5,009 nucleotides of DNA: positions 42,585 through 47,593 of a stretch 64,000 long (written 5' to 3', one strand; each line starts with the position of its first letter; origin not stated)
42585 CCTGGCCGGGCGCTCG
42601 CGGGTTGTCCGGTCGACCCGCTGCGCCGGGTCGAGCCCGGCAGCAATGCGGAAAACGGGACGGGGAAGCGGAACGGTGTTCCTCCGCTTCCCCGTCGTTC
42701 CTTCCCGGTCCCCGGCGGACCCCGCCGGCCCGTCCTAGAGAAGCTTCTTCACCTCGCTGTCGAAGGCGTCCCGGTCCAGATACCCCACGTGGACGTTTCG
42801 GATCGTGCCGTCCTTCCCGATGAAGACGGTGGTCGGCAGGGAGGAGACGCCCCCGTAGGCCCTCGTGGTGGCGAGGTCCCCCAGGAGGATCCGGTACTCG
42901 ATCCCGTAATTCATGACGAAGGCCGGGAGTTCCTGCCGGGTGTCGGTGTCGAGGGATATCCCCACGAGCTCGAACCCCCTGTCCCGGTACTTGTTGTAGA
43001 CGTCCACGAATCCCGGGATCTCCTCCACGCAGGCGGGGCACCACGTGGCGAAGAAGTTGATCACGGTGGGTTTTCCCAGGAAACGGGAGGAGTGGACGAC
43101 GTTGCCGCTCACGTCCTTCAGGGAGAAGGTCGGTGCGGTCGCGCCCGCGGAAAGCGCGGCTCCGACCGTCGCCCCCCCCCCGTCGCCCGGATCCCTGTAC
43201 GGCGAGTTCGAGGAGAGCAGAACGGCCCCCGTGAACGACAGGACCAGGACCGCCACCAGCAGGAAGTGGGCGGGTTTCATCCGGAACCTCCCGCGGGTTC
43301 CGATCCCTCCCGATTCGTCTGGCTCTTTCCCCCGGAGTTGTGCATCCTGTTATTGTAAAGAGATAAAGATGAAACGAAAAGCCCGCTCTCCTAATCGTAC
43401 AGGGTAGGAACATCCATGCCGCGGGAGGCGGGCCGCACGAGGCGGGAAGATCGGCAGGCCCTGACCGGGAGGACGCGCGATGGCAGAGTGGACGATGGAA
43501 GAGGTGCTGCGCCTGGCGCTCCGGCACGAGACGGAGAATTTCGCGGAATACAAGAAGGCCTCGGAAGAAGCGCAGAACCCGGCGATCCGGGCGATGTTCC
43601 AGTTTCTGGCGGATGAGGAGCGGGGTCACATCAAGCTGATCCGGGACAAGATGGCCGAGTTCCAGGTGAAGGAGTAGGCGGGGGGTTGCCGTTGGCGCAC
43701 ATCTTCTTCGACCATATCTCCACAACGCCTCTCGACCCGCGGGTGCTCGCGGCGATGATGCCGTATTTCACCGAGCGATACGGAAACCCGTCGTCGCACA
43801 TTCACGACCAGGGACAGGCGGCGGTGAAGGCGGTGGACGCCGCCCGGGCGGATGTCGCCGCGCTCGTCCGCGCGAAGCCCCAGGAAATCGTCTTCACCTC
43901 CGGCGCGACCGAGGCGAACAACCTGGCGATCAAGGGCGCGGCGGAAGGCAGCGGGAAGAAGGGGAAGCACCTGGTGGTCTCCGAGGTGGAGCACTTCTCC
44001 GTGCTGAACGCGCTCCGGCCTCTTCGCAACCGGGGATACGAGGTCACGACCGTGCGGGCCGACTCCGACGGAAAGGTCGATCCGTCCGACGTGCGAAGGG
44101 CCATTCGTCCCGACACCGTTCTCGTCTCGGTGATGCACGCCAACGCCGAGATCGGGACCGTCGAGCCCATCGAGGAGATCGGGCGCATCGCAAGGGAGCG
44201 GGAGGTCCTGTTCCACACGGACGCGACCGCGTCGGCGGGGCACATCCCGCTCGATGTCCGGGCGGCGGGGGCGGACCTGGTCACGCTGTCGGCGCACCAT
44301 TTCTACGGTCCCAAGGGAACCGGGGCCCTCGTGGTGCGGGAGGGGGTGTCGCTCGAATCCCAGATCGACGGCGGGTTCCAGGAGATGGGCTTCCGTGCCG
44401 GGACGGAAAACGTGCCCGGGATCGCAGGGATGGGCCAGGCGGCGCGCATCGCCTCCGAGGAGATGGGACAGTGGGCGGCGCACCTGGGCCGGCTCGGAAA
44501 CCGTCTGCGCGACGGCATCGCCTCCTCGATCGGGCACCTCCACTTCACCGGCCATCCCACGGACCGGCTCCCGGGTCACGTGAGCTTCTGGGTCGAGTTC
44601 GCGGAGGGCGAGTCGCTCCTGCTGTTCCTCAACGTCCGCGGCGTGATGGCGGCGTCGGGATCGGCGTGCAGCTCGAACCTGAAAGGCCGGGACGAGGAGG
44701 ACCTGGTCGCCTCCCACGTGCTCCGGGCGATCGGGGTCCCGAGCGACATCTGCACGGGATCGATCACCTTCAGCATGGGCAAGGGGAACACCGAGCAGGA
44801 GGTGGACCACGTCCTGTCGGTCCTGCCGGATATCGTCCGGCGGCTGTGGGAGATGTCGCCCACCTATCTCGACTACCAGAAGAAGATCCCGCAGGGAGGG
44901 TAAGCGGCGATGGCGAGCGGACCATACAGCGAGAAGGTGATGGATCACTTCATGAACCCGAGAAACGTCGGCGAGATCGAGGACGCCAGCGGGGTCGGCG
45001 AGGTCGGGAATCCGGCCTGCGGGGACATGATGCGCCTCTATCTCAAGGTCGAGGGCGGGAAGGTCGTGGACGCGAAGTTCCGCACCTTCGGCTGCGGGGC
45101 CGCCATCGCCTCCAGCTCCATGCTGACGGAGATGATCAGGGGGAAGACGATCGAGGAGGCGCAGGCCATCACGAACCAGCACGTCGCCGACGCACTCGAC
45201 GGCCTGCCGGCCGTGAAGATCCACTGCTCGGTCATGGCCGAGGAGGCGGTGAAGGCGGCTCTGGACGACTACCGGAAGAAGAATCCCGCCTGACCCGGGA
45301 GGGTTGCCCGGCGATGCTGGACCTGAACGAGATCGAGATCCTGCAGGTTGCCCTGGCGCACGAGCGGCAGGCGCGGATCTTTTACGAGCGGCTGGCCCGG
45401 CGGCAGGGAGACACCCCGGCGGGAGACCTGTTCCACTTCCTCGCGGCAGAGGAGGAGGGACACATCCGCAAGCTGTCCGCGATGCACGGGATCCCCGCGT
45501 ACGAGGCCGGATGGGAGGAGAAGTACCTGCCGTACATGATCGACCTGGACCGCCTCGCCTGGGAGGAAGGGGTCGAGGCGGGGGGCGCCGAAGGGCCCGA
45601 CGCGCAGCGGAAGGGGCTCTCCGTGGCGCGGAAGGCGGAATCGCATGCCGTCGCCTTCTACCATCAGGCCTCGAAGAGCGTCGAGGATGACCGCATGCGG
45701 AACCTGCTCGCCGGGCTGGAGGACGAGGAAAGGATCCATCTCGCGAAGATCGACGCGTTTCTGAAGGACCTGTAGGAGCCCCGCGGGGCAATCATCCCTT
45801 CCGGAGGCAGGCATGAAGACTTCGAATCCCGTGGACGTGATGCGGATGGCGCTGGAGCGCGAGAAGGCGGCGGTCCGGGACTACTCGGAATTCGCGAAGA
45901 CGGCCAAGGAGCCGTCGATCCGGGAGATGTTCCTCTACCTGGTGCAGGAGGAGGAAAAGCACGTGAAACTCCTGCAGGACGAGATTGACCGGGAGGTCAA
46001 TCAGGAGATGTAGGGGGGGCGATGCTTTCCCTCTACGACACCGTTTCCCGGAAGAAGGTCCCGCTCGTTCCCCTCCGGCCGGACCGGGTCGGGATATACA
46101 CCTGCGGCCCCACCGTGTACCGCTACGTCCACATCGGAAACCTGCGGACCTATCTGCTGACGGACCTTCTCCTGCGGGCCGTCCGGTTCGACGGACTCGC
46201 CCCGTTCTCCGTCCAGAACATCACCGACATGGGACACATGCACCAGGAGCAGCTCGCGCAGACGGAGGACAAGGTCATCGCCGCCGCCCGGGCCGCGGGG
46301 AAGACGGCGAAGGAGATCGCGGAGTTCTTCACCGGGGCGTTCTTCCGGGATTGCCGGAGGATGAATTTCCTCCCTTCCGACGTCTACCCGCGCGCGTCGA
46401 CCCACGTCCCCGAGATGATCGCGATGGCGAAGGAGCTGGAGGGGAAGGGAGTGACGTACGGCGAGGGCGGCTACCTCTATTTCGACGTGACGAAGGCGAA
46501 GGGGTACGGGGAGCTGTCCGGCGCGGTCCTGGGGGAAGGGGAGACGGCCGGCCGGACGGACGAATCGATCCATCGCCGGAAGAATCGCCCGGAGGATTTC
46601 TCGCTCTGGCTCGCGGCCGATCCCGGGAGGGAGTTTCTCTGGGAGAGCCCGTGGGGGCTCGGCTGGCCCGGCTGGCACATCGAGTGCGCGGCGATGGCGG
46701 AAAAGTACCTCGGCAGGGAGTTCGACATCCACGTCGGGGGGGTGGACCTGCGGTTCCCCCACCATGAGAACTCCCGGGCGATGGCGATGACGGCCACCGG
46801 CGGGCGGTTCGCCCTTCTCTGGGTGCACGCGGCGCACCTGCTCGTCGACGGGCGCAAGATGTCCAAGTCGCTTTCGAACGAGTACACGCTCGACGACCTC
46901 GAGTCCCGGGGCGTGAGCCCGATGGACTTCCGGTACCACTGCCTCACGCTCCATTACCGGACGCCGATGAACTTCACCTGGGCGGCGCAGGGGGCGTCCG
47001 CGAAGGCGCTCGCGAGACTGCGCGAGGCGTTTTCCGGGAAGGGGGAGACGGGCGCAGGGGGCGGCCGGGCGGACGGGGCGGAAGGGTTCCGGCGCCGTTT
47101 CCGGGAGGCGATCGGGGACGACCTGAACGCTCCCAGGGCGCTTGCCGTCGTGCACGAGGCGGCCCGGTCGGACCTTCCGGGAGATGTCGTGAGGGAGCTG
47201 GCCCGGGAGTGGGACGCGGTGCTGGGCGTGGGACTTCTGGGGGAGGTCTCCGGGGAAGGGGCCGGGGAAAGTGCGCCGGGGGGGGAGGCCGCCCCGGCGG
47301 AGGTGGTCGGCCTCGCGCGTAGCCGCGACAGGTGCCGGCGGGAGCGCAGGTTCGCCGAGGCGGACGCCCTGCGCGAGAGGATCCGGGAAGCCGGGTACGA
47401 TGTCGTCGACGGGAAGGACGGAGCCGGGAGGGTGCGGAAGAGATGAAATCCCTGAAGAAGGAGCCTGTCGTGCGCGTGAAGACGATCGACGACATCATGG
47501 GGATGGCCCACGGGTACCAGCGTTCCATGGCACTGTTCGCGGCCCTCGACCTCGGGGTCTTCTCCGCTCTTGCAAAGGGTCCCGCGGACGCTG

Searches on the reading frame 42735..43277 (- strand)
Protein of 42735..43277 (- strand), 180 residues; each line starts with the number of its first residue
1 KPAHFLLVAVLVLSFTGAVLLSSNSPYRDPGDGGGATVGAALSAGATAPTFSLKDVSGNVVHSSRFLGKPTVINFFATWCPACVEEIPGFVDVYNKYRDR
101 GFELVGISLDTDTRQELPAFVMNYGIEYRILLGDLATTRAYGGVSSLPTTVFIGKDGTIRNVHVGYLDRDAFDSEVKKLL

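Call 22: search_protein_families(library=pfam, proteins=[window:42735-43277:-], max_evalue=0.1)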
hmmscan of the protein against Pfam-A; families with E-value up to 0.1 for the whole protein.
window:42735-43277:- (180 aa): 7 families
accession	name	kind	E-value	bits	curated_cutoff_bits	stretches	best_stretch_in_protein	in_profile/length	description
PF00578.27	AhpC-TSA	-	1.6e-24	86.7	26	1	45-161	2-123/124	AhpC/TSA family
PF08534.16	Redoxin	-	4e-22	79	26.6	1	44-177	2-145/148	Redoxin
PF13905.12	Thioredoxin_8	-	1.8e-09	38.2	27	1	68-159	1-94/94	Thioredoxin-like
PF13098.12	Thioredoxin_2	-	6.9e-06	26.8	27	1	68-174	5-102/104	Thioredoxin-like domain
PF00085.26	Thioredoxin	-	9e-06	26.1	23.5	1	69-118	19-65/103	Thioredoxin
PF02630.20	SCO1-SenC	-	1.4e-05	25.5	22.8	1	50-138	3-96/134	SCO1/SenC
PF00255.25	GSHPx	-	0.0083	16.1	27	1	51-116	4-68/108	Glutathione peroxidase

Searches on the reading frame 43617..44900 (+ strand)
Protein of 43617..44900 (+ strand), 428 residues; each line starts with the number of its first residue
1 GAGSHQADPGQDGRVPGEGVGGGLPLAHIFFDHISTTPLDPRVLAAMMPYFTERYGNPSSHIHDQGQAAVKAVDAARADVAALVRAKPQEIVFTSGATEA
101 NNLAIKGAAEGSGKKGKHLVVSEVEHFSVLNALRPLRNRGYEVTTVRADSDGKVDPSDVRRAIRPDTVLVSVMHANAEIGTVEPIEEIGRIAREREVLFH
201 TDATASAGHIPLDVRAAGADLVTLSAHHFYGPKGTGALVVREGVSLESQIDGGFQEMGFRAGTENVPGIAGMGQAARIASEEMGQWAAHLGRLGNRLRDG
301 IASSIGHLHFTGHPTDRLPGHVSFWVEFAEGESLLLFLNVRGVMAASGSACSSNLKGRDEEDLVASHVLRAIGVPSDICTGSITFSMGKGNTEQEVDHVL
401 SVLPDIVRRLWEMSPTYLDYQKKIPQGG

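Call 22: search_protein_families(library=pfam, proteins=[window:43617-44900:+], max_evalue=0.1)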
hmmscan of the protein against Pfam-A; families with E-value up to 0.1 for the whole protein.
window:43617-44900:+ (428 aa): 6 families
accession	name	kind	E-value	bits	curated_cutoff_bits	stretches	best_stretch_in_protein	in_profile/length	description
PF00266.25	Aminotran_5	-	2.2e-77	261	21.5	1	29-398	1-370/371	Aminotransferase class-V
PF01212.27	Beta_elim_lyase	-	1.3e-06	28.4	27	1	89-204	48-170/288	Beta-eliminating lyase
PF01041.23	DegT_DnrJ_EryC1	-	5.3e-06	26.3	19.8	1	90-210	41-153/360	DegT/DnrJ/EryC1/StrS aminotransferase family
PF01053.26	Cys_Met_Meta_PP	-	0.00071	18.7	27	1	78-231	59-201/381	Cys/Met metabolism PLP-dependent enzyme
PF00155.27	Aminotran_1_2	-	0.0063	16.2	19.7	1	74-198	45-181/361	Aminotransferase class I and II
PF00282.25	Pyridoxal_deC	-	0.025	13.7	27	1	140-247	166-286/375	Pyridoxal-dependent decarboxylase conserved domain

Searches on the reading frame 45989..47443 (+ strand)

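Call 42: search_protein_families(library=pfam, proteins=[window:45989-47443:+], max_evalue=0.0001)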
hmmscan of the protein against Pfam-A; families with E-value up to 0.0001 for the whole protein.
window:45989-47443:+ (485 aa): 2 families
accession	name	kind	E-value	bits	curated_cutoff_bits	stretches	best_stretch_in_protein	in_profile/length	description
PF01406.26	tRNA-synt_1e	-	8.6e-83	278.6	27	1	27-330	3-292/301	tRNA synthetases class I (C) catalytic domain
PF09190.17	DALR_2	-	3e-05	24.9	22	0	370-393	1-24/57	DALR domain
